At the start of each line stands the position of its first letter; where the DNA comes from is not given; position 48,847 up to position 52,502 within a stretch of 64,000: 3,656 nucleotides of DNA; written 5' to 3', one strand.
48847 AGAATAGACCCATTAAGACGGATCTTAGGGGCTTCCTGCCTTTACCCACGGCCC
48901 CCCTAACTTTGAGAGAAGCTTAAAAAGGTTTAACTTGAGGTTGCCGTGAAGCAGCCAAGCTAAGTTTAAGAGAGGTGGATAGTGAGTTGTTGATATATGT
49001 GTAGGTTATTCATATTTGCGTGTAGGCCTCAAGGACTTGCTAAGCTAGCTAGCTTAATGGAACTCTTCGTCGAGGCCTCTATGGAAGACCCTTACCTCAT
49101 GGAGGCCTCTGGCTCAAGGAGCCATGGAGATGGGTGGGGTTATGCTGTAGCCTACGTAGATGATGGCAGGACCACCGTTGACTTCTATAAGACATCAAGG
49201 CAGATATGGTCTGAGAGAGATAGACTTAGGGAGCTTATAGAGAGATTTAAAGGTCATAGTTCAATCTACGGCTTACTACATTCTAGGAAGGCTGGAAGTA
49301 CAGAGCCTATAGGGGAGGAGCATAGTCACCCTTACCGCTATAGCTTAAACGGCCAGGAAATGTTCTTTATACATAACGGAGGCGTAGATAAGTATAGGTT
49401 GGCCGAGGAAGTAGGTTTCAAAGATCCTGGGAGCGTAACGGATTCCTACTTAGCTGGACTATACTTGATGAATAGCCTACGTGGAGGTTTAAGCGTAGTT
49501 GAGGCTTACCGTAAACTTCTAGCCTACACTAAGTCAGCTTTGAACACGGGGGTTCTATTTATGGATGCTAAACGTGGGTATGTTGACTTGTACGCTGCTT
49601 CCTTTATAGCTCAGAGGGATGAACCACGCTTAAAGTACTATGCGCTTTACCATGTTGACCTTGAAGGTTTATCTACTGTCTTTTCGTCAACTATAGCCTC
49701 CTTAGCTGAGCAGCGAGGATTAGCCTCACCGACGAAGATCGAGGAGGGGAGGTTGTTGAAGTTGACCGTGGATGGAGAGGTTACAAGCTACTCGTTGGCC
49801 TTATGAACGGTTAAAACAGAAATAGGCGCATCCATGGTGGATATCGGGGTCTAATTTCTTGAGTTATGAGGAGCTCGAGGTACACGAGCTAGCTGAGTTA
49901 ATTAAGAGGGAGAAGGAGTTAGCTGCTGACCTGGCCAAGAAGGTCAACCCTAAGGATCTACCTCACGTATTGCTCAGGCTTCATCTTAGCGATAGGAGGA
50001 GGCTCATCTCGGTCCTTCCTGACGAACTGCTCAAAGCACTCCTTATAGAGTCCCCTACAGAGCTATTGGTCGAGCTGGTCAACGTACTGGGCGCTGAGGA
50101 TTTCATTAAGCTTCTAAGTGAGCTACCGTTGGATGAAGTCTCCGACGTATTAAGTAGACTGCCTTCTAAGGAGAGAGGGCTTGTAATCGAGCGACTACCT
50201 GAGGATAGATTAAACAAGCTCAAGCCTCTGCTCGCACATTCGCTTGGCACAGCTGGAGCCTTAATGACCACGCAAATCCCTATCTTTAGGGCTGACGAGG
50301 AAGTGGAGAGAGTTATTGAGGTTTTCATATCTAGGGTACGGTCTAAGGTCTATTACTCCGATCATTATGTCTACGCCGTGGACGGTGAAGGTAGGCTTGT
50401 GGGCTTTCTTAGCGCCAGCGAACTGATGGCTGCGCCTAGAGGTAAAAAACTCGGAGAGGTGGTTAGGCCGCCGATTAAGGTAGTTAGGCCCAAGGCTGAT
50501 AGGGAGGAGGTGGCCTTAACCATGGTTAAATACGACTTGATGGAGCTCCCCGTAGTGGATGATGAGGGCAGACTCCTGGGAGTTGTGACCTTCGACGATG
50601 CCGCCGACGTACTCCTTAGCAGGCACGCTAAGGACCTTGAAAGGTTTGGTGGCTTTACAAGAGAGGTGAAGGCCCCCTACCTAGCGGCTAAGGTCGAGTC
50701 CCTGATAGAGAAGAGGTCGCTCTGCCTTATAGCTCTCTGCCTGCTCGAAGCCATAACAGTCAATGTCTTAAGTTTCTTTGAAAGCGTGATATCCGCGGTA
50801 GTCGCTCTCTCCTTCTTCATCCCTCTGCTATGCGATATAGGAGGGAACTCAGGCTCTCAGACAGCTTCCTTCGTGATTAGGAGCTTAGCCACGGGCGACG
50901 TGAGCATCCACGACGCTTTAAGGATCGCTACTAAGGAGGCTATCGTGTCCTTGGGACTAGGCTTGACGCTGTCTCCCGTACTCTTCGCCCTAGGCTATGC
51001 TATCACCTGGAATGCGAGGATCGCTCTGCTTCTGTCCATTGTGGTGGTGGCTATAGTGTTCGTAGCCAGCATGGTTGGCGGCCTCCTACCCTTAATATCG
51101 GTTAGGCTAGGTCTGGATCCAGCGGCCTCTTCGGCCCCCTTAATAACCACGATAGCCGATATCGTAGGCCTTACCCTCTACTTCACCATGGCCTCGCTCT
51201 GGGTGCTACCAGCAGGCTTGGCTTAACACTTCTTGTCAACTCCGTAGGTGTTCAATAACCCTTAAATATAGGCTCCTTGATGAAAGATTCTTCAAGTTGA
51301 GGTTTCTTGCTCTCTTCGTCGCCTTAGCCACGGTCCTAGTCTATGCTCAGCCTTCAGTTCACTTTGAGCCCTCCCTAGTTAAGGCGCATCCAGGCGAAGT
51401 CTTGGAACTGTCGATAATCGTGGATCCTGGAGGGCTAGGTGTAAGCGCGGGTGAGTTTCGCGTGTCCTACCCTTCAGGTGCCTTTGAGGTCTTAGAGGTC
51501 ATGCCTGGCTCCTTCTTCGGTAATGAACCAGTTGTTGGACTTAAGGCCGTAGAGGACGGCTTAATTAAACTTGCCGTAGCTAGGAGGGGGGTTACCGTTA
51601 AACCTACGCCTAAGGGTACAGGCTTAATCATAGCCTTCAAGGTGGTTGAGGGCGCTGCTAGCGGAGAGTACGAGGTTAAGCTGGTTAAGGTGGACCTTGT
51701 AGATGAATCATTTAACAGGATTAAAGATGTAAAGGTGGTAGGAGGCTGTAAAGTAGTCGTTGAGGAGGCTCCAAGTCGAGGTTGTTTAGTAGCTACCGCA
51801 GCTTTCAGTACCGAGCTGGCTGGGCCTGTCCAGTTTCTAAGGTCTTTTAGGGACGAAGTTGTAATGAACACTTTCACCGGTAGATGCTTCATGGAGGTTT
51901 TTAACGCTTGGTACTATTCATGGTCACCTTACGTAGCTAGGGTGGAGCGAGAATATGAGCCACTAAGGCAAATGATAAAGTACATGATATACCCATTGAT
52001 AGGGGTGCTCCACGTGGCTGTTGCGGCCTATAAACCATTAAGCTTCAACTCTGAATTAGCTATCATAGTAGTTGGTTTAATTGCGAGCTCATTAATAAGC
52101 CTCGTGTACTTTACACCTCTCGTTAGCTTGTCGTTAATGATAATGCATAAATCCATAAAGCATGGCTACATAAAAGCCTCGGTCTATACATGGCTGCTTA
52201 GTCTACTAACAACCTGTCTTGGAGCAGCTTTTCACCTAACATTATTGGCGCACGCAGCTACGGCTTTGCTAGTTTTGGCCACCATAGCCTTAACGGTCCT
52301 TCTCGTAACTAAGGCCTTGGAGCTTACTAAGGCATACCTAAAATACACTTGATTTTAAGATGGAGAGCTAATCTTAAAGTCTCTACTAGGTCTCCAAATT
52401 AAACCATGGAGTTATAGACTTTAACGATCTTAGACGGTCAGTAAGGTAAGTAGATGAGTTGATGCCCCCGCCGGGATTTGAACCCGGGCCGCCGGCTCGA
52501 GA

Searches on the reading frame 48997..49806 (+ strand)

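Call 8: search_protein_families(library=pfam, proteins=[window:48997-49806:+], max_evalue=0.01)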
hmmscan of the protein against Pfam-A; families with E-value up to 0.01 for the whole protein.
window:48997-49806:+ (269 aa): 2 families
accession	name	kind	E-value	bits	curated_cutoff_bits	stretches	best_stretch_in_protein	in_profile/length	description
PF13230.11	GATase_4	-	1.4e-08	34.4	23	1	40-165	29-145/272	Glutamine amidotransferases class-II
PF13522.11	GATase_6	-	0.0013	19.2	27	1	91-150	12-70/130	Glutamine amidotransferase domain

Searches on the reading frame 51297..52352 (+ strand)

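Call 8: search_protein_families(library=pfam, proteins=[window:51297-52352:+], max_evalue=0.01)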
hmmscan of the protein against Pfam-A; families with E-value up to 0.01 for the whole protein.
window:51297-52352:+ (351 aa): 1 family
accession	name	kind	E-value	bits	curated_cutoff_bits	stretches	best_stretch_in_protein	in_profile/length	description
PF00963.24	Cohesin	-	3.3e-05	24.6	24.1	1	27-138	7-123/139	Cohesin domain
